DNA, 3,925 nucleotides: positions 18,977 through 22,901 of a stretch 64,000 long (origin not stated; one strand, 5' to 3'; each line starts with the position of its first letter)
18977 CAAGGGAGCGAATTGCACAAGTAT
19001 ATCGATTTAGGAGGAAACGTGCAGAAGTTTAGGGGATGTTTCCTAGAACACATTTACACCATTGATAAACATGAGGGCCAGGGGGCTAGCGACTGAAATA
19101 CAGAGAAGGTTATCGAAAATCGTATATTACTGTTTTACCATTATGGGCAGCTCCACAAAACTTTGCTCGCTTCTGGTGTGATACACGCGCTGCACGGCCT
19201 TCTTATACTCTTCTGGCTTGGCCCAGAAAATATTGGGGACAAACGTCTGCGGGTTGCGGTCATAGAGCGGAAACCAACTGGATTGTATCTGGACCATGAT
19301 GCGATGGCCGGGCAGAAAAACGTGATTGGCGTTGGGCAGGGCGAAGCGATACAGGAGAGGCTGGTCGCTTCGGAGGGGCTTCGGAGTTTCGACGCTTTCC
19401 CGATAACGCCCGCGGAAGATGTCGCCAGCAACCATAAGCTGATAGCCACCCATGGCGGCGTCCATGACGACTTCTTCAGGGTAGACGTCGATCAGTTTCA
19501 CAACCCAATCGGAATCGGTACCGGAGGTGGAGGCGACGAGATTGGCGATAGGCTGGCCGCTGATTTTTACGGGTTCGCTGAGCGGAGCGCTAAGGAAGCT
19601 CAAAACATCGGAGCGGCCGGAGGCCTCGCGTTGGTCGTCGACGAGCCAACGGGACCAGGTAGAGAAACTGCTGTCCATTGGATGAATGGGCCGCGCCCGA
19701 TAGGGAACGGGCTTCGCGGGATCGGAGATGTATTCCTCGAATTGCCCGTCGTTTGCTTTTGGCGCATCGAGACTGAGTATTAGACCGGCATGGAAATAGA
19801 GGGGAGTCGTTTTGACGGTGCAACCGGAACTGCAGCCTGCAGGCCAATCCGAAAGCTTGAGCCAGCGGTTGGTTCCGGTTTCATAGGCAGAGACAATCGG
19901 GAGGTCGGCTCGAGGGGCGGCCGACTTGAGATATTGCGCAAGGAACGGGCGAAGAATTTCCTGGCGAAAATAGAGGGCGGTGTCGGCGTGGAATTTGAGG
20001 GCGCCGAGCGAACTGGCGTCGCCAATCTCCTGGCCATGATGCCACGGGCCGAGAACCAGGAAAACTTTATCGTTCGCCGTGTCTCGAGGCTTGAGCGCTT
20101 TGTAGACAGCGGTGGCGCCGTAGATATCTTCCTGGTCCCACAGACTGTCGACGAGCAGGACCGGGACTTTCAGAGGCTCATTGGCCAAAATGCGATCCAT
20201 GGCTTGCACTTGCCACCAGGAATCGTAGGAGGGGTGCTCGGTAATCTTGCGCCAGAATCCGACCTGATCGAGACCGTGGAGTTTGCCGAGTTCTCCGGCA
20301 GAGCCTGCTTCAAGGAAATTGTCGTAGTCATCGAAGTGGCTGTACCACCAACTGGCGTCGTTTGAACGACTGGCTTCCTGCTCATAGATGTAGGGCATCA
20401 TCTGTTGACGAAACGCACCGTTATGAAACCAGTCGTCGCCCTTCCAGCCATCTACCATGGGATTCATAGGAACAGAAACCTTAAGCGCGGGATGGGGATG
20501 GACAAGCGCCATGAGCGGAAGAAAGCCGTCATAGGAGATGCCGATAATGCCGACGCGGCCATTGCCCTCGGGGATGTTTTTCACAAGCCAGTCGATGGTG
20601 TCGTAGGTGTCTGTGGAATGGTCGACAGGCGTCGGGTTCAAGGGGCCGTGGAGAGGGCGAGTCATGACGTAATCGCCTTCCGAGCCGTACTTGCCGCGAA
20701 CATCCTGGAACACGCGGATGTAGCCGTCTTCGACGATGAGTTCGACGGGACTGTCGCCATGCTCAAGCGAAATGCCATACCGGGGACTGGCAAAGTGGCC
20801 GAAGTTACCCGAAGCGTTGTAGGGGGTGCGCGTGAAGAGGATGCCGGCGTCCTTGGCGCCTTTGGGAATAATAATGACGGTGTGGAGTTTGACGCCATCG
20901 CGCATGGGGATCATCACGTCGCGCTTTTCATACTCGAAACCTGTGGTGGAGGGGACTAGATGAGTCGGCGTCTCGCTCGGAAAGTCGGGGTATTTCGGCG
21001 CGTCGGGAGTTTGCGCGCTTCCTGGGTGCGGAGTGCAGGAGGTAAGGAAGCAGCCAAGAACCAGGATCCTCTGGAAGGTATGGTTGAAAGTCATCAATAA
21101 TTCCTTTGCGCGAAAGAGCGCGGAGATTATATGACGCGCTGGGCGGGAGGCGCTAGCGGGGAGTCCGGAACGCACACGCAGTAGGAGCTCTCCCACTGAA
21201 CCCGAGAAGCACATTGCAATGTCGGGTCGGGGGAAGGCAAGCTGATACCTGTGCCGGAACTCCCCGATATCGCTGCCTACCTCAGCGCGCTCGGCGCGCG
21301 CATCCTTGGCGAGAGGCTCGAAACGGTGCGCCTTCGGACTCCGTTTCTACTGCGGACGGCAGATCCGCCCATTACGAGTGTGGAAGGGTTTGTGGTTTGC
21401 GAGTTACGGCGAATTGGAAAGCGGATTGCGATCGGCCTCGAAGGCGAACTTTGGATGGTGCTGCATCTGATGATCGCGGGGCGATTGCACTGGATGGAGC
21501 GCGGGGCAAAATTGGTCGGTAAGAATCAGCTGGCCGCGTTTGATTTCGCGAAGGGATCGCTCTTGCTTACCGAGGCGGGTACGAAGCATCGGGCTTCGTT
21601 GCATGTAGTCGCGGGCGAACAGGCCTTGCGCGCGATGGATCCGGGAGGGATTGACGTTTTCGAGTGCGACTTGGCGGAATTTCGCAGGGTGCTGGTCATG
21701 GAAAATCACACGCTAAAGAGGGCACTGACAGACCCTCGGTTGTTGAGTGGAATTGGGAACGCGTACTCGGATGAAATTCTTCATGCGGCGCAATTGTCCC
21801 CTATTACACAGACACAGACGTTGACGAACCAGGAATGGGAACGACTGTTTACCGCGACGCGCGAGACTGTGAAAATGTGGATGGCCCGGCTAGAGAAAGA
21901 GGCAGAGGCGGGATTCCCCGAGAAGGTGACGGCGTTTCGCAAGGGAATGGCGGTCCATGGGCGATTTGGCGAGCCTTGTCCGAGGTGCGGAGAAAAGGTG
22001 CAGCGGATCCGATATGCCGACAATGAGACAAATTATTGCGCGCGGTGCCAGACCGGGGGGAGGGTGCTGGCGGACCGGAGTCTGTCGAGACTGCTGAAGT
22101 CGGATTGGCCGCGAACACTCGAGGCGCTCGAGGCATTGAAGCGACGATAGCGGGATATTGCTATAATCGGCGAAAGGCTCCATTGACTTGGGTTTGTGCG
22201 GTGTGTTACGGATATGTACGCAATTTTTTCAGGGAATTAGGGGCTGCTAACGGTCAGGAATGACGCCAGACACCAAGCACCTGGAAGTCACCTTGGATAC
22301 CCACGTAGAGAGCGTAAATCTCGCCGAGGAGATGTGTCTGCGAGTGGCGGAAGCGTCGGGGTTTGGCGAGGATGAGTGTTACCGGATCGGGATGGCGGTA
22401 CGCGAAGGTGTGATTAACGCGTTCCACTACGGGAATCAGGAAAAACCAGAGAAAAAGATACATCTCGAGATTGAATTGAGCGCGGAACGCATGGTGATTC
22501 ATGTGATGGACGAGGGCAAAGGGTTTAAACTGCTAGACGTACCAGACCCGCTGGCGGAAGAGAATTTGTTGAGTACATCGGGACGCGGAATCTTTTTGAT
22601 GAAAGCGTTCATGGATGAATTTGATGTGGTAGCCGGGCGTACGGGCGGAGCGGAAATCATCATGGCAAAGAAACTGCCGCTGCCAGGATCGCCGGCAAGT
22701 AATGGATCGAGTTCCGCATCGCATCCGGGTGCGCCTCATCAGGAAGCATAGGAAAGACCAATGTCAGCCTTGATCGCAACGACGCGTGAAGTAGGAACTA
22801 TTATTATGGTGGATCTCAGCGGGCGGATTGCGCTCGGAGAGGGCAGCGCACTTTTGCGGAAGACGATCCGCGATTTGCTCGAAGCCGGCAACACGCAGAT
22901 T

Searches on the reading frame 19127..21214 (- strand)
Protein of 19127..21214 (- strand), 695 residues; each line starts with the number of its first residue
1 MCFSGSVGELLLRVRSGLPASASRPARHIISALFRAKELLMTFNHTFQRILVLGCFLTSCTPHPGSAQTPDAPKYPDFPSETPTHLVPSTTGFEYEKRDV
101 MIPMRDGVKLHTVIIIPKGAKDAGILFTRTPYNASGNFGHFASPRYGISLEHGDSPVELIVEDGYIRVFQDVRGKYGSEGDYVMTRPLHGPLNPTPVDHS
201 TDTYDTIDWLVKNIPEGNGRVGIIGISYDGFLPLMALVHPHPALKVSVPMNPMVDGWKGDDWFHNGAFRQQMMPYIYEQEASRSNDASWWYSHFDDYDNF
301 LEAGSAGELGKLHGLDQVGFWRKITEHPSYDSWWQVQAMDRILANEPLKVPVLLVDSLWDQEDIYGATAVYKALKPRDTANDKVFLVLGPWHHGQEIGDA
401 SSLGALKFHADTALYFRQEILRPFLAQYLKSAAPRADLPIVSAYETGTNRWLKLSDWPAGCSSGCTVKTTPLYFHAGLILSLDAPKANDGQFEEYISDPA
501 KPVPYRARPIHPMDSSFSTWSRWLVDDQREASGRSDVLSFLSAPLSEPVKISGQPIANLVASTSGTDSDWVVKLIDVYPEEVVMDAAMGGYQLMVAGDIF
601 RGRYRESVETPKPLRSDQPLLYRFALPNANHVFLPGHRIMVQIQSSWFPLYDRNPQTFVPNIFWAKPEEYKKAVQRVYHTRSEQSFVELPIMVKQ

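Call 31: search_protein_families(library=pfam, proteins=[window:19127-21214:-], max_evalue=0.00001)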
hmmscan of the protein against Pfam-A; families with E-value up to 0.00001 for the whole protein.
window:19127-21214:- (695 aa): 2 families
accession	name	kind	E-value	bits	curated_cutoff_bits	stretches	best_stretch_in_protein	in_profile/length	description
PF02129.25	Peptidase_S15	-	3.8e-57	194.4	23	1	106-395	1-262/262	X-Pro dipeptidyl-peptidase (S15 family)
PF08530.16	PepX_C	-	6.8e-24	85.4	22.5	1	511-687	55-216/217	X-Pro dipeptidyl-peptidase C-terminal non-catalytic domain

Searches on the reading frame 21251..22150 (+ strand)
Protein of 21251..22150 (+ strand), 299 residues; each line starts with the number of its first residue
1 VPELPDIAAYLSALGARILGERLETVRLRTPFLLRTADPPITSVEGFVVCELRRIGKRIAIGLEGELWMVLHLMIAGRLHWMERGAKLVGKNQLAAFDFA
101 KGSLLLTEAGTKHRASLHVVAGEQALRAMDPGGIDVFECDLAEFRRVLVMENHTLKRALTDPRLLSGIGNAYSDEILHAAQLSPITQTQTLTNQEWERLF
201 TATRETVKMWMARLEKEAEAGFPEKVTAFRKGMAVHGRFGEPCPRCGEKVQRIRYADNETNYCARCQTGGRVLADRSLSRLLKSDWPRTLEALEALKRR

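Call 32: search_protein_families(library=pfam, proteins=[window:21251-22150:+], max_evalue=0.00001)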
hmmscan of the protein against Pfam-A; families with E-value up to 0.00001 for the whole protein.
window:21251-22150:+ (299 aa): 3 families
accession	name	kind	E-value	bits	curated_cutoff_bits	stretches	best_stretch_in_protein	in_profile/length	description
PF06831.19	H2TH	-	3e-12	46.8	34.7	1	140-208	11-79/93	Formamidopyrimidine-DNA glycosylase H2TH domain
PF01149.29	Fapy_DNA_glyco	-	3.4e-12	47.5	25.5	1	1-102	1-103/117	Formamidopyrimidine-DNA glycosylase N-terminal domain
PF06827.20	zf-FPG_IleRS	-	5e-08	33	21.3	1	240-268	1-29/30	Zinc finger found in FPG and IleRS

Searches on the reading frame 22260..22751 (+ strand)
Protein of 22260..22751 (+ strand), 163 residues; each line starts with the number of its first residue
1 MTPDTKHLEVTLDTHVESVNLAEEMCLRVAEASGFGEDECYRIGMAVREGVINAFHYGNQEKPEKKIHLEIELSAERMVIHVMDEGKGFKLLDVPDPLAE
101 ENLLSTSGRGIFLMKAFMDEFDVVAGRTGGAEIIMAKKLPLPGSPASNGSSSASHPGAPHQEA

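Call 32: search_protein_families(library=pfam, proteins=[window:22260-22751:+], max_evalue=0.00001)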
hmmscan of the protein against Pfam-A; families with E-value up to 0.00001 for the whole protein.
window:22260-22751:+ (163 aa): 1 family
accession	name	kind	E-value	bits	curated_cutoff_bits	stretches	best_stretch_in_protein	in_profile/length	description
PF13581.12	HATPase_c_2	-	2.5e-24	86.2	27.4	1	16-137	5-127/127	Histidine kinase-like ATPase domain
